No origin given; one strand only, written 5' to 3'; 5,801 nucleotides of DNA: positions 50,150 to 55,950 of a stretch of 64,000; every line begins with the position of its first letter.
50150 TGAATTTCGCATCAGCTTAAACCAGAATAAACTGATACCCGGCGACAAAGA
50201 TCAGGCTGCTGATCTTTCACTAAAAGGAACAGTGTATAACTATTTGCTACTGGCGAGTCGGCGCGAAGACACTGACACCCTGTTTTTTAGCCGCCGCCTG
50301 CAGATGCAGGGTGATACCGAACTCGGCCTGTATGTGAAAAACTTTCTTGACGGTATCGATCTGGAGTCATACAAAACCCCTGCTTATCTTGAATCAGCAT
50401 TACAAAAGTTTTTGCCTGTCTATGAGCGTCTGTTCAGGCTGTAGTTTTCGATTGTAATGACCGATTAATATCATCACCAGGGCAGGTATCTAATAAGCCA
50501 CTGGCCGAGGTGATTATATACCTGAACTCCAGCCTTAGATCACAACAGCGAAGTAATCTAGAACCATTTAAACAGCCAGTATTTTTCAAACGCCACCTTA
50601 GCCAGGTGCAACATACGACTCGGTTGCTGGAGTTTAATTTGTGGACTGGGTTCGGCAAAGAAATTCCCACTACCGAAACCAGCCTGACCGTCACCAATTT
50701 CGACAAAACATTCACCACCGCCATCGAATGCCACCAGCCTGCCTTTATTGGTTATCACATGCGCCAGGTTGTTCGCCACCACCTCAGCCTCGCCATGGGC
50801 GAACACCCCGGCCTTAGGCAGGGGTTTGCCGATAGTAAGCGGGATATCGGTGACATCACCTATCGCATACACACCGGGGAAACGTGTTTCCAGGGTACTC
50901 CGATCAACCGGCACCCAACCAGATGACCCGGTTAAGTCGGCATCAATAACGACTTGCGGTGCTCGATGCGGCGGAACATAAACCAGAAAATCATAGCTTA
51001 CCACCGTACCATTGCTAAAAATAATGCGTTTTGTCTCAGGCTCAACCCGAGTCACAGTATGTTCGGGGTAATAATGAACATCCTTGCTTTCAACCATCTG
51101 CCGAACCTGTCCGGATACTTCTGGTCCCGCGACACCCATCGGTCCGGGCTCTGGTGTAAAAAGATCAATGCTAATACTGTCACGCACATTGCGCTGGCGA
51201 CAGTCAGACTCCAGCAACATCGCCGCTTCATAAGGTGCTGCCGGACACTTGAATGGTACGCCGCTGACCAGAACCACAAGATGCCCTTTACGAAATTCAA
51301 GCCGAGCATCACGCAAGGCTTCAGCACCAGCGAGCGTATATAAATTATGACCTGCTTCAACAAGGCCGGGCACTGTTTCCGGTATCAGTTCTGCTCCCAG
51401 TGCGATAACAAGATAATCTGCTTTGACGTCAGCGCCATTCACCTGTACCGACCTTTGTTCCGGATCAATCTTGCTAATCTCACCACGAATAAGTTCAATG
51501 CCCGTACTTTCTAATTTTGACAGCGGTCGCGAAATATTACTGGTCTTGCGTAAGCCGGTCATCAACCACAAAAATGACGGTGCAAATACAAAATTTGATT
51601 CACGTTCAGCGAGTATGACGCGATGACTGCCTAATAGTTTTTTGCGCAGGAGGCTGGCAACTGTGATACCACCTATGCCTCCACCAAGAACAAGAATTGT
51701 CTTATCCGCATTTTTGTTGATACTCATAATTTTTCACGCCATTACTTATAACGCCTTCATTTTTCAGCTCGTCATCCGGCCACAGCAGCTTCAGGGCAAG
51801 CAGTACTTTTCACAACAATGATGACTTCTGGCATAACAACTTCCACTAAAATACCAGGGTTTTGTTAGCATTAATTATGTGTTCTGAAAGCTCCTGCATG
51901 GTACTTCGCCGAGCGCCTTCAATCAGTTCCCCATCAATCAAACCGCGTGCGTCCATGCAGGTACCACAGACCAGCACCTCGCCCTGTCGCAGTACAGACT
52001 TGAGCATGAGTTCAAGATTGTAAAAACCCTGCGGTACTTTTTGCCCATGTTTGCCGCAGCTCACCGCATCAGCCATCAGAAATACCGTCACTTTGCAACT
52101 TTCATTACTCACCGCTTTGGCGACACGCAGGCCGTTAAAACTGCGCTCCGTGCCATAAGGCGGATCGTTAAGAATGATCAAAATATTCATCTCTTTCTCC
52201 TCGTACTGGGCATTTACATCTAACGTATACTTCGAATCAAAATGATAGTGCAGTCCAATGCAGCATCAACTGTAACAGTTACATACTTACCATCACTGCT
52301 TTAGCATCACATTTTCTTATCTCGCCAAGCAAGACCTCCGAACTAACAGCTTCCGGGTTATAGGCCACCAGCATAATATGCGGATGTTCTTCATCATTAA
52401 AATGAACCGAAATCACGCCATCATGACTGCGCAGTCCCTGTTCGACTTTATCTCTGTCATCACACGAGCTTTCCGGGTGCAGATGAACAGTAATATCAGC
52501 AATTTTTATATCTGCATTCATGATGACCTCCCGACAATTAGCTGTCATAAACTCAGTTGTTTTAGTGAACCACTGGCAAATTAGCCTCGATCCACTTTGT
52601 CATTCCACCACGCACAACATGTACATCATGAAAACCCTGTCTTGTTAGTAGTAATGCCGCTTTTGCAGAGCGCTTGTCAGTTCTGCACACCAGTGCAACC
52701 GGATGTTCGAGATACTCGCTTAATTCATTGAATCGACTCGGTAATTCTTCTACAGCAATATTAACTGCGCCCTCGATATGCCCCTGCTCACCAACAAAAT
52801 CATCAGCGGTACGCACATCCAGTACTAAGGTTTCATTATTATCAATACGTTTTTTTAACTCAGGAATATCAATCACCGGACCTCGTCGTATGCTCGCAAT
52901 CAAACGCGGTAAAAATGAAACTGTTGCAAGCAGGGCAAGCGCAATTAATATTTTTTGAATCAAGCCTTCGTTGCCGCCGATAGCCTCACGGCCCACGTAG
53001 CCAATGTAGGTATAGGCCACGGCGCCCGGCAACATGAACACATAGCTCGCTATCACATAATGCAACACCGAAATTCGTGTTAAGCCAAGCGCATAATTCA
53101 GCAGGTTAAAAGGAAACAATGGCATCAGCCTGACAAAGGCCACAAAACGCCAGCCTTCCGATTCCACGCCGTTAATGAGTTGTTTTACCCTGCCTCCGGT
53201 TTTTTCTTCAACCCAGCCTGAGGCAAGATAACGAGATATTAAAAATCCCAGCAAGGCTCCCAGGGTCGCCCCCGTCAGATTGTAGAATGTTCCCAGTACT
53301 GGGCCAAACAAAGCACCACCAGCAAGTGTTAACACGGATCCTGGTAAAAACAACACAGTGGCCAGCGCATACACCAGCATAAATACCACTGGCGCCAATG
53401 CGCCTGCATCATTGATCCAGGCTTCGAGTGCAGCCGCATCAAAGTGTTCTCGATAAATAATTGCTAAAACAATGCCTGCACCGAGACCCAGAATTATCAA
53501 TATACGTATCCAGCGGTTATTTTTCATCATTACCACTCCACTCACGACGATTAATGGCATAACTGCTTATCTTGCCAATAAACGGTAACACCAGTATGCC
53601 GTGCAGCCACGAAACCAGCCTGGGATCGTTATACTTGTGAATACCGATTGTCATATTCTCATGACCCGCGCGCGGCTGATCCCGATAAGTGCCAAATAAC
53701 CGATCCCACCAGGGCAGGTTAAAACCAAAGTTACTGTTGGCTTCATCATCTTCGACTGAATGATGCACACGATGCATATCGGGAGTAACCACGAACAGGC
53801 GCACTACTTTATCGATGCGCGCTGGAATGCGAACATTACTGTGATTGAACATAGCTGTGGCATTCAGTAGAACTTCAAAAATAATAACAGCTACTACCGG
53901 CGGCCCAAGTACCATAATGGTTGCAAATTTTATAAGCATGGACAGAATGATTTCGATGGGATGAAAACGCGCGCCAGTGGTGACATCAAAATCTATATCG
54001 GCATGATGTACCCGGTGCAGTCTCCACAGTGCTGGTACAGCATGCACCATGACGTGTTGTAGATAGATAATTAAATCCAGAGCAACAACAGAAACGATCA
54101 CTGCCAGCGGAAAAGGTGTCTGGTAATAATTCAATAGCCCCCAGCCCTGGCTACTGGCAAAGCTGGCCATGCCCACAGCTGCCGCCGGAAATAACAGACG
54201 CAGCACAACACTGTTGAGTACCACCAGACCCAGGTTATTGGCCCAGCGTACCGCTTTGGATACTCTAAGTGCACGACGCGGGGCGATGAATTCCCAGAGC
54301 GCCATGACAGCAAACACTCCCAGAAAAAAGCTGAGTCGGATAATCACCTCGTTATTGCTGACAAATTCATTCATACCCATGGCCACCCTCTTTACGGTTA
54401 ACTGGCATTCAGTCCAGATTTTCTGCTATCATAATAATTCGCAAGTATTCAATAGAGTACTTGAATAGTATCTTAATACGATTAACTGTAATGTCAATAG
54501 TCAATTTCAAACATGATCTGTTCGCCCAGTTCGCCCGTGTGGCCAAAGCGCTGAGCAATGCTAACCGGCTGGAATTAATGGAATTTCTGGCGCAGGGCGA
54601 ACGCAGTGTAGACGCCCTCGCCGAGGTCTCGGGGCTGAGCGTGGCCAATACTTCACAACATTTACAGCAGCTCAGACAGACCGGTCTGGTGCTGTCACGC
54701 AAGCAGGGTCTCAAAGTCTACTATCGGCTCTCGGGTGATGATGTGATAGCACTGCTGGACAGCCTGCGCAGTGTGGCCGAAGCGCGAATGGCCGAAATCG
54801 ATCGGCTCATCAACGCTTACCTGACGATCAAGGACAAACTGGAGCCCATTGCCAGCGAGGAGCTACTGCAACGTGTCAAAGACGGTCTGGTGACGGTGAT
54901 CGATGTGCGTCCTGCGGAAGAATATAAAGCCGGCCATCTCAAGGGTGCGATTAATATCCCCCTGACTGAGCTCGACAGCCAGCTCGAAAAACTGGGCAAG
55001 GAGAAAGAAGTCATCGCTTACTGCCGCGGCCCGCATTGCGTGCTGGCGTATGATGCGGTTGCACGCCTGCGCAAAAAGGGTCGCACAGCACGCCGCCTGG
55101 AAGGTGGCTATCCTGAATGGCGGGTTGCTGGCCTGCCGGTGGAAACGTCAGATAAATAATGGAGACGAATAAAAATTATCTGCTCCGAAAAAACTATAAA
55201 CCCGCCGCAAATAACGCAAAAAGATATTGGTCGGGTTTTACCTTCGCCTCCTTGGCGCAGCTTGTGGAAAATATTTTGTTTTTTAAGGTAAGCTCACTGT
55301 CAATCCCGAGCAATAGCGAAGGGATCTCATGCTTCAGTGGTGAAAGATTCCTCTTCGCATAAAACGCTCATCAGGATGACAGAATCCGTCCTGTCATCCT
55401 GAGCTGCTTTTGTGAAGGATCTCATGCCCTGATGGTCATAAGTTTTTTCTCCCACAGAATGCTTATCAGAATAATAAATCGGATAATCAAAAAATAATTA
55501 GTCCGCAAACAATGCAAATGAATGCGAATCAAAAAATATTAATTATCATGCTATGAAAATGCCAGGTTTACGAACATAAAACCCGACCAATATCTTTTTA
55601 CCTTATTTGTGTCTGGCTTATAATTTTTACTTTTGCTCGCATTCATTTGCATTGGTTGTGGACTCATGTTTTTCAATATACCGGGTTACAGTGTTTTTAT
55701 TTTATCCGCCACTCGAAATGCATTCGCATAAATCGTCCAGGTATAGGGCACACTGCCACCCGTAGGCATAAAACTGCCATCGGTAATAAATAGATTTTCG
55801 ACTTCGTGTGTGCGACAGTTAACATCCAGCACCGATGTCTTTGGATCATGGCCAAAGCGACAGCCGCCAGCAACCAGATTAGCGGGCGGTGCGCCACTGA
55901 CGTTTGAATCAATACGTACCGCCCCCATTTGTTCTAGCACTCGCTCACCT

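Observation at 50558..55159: Sulfide-handling cluster: SQR-like flavoprotein, YchN-like DsrE, DedA-rhodanese fusion and an ArsR-rhodanese fusion regulator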

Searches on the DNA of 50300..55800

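Call 87: search_rna_families(source=window, start=50300, end=55800, threshold=evalue, max_evalue=1)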
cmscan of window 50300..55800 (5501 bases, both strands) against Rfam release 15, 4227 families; matches with E-value up to 1: 0.
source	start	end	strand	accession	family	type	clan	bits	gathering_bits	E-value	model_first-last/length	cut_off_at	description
